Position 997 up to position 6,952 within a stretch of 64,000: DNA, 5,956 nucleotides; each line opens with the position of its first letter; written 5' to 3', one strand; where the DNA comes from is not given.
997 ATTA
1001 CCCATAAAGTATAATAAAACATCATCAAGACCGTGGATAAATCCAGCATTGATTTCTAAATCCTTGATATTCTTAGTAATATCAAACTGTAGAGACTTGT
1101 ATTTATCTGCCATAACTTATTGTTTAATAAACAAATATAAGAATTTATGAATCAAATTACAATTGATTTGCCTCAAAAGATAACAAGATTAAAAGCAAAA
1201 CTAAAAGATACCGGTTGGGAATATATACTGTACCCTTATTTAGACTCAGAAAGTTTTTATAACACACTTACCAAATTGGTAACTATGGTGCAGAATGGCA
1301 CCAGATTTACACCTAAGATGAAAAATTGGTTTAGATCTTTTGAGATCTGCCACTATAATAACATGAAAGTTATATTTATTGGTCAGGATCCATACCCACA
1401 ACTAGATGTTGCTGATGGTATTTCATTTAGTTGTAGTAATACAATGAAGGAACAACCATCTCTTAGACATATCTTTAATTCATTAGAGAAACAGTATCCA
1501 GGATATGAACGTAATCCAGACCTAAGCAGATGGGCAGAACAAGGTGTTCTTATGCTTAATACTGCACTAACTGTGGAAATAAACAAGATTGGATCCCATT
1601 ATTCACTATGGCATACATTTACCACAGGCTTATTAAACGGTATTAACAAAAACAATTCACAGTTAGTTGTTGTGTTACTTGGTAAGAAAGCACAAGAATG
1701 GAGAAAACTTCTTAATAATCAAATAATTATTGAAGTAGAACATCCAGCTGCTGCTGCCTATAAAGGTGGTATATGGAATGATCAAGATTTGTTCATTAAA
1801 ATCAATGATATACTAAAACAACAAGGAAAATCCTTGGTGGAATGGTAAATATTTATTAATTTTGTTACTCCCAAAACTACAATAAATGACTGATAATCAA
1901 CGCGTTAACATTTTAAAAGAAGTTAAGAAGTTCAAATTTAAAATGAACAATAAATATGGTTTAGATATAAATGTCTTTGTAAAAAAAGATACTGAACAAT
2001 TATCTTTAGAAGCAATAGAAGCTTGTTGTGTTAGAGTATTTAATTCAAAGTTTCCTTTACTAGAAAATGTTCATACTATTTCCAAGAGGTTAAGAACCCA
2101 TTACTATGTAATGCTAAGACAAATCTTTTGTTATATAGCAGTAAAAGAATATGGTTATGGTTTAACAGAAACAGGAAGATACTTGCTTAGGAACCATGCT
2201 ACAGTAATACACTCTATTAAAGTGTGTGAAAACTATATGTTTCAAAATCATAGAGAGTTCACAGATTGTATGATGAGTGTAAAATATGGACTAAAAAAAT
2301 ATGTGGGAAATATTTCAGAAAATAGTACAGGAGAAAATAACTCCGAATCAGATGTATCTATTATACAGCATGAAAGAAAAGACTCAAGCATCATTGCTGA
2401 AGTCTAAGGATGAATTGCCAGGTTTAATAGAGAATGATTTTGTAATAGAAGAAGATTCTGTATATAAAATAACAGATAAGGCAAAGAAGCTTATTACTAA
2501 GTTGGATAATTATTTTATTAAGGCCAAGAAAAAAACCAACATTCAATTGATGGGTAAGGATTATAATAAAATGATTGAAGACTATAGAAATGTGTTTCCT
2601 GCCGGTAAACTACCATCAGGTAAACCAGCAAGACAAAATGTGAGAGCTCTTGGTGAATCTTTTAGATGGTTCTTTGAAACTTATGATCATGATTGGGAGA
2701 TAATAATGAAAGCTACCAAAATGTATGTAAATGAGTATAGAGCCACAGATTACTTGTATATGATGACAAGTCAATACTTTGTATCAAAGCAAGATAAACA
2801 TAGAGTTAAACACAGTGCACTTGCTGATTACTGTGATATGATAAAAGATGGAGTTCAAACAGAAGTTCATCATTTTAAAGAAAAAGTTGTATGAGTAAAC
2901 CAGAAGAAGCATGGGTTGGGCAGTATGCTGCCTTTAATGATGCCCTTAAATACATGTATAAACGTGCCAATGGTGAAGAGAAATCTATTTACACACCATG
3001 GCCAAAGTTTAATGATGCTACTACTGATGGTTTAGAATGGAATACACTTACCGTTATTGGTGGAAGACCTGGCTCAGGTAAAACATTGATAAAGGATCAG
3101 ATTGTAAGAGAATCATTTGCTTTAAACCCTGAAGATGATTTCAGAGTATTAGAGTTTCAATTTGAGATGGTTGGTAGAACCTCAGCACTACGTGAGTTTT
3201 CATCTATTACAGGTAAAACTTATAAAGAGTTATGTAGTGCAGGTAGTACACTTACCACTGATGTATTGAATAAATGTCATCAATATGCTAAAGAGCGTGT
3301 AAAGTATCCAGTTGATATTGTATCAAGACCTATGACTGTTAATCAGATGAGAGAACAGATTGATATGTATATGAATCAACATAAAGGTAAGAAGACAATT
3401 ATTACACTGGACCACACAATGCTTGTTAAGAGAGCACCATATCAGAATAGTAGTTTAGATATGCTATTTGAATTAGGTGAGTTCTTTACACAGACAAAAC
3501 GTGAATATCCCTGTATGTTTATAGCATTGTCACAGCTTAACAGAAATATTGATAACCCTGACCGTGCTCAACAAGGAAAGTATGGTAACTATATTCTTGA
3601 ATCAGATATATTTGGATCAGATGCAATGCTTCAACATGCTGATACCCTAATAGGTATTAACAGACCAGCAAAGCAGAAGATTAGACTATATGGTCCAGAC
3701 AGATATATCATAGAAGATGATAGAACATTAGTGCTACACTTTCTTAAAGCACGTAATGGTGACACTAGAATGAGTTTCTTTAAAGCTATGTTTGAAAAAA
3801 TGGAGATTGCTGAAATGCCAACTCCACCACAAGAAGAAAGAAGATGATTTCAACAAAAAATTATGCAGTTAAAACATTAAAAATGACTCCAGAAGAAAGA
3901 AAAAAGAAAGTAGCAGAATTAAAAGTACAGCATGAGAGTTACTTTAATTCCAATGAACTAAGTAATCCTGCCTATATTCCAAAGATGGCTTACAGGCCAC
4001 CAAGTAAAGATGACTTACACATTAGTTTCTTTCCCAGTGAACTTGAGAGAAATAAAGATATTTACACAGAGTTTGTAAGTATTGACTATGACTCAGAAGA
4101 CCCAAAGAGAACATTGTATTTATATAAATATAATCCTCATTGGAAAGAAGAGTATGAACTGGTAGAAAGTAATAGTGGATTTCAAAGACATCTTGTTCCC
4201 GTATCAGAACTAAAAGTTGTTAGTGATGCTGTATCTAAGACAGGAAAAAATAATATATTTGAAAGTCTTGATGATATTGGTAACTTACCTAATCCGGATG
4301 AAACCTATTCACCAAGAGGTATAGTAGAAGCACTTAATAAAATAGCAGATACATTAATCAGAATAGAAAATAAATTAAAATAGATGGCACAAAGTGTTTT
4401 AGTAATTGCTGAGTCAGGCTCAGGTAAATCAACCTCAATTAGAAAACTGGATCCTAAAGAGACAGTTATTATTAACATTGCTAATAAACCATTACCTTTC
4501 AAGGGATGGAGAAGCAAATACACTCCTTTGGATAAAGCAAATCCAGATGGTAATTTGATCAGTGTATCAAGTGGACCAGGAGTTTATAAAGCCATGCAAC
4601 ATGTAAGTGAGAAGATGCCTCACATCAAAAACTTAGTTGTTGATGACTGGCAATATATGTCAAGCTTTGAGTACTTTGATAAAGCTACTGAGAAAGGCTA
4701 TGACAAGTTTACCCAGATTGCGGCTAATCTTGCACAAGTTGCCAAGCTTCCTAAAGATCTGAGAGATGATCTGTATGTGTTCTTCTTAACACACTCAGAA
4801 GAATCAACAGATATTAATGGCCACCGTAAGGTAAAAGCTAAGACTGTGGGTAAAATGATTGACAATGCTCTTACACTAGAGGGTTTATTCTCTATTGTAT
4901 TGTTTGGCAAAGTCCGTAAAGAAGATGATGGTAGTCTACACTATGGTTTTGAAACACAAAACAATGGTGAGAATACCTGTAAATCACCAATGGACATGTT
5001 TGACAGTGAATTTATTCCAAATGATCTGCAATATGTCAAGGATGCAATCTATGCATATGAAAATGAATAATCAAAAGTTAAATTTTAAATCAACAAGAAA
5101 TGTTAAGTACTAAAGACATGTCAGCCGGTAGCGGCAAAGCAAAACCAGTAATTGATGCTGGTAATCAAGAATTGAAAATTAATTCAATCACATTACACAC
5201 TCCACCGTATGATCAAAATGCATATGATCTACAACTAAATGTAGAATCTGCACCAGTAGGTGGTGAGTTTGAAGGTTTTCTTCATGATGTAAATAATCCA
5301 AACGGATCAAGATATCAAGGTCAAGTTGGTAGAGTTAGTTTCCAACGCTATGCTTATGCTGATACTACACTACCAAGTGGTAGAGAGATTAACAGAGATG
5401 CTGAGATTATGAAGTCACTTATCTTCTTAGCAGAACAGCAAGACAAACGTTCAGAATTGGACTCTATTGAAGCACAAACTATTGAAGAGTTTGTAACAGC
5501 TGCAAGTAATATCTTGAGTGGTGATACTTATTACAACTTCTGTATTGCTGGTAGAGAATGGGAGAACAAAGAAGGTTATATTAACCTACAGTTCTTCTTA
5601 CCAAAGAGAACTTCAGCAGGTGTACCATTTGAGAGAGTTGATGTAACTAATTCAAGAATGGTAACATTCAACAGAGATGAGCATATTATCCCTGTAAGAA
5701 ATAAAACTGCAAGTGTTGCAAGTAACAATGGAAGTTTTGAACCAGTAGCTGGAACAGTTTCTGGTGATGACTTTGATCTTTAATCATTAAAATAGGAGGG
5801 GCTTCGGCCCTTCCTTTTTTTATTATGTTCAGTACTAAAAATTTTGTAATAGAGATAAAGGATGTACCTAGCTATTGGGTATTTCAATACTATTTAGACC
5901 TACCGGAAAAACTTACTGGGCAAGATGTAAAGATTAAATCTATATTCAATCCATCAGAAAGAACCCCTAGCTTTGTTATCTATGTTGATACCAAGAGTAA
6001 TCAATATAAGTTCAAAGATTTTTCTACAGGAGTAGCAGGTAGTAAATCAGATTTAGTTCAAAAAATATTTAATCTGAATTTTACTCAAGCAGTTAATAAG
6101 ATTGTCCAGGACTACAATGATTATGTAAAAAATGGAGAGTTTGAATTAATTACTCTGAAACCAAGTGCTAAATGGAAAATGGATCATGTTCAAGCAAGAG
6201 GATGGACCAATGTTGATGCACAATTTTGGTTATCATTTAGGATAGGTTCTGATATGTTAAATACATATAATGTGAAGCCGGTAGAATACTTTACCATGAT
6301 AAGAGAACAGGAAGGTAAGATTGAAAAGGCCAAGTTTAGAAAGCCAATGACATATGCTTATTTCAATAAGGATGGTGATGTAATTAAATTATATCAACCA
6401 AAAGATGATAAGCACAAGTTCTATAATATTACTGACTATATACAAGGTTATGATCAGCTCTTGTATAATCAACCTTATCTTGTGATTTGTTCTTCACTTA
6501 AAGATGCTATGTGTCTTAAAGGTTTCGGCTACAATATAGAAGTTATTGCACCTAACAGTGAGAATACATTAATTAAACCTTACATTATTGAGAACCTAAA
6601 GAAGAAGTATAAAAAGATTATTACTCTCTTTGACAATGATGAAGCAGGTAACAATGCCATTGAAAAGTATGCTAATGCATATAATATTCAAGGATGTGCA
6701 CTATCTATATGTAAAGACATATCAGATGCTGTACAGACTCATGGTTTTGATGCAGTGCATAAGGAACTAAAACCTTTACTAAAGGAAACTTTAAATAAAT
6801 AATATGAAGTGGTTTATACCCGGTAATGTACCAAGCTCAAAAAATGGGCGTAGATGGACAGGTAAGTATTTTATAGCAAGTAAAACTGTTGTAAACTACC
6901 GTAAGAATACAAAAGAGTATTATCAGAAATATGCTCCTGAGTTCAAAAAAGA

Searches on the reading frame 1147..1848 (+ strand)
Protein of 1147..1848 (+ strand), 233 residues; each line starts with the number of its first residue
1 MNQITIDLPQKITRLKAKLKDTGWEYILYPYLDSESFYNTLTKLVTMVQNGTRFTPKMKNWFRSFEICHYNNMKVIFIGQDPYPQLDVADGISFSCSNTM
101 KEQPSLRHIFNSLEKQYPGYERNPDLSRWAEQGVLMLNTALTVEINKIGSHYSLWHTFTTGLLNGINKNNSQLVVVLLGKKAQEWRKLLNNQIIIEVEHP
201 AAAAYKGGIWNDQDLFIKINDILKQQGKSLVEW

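Call 22: search_protein_families(library=phrogs, proteins=[window:1147-1848:+], max_evalue=0.001)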
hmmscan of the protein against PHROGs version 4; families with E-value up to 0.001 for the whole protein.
window:1147-1848:+ (233 aa): 1 family
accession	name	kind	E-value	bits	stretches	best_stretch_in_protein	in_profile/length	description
phrog_12143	-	unknown function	2.8e-43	148.9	1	23-233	9-227/227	-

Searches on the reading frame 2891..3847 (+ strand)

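Call 22: search_protein_families(library=phrogs, proteins=[window:2891-3847:+], max_evalue=0.001)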
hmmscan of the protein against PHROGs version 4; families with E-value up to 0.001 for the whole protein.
window:2891-3847:+ (318 aa): 4 families
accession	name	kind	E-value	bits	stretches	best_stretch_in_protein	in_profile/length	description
phrog_19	-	DNA, RNA and nucleotide metabolism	3.2e-31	109.9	1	17-310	317-582/621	DnaB-like replicative helicase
phrog_239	-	DNA, RNA and nucleotide metabolism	4.1e-17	63.4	1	23-290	334-577/801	DNA primase/helicase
phrog_243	-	DNA, RNA and nucleotide metabolism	5.2e-12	46.3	1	24-308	11-267/273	DnaB-like replicative helicase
phrog_37407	-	DNA, RNA and nucleotide metabolism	2e-07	31.4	1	55-249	49-240/368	DnaB-like replicative helicase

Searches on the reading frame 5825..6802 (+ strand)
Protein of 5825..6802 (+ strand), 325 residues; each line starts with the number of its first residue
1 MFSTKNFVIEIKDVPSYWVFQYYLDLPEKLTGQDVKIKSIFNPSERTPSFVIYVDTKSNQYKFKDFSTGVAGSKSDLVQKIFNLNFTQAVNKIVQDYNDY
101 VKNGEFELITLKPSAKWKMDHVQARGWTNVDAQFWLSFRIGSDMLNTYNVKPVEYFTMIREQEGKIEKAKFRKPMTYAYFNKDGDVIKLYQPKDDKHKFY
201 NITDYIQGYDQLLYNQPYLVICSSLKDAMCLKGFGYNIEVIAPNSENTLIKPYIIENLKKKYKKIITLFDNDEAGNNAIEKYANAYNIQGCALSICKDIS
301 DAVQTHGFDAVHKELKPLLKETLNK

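Call 22: search_protein_families(library=phrogs, proteins=[window:5825-6802:+], max_evalue=0.001)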
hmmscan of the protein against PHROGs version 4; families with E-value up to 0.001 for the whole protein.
window:5825-6802:+ (325 aa): 3 families
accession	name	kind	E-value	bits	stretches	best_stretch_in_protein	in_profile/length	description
phrog_12622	-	DNA, RNA and nucleotide metabolism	1.4e-24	87.9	1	36-287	54-326/415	DNA primase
phrog_47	-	DNA, RNA and nucleotide metabolism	6.4e-06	26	1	44-320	60-331/947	DNA primase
phrog_239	-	DNA, RNA and nucleotide metabolism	2e-05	24.7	1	218-312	195-305/801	DNA primase/helicase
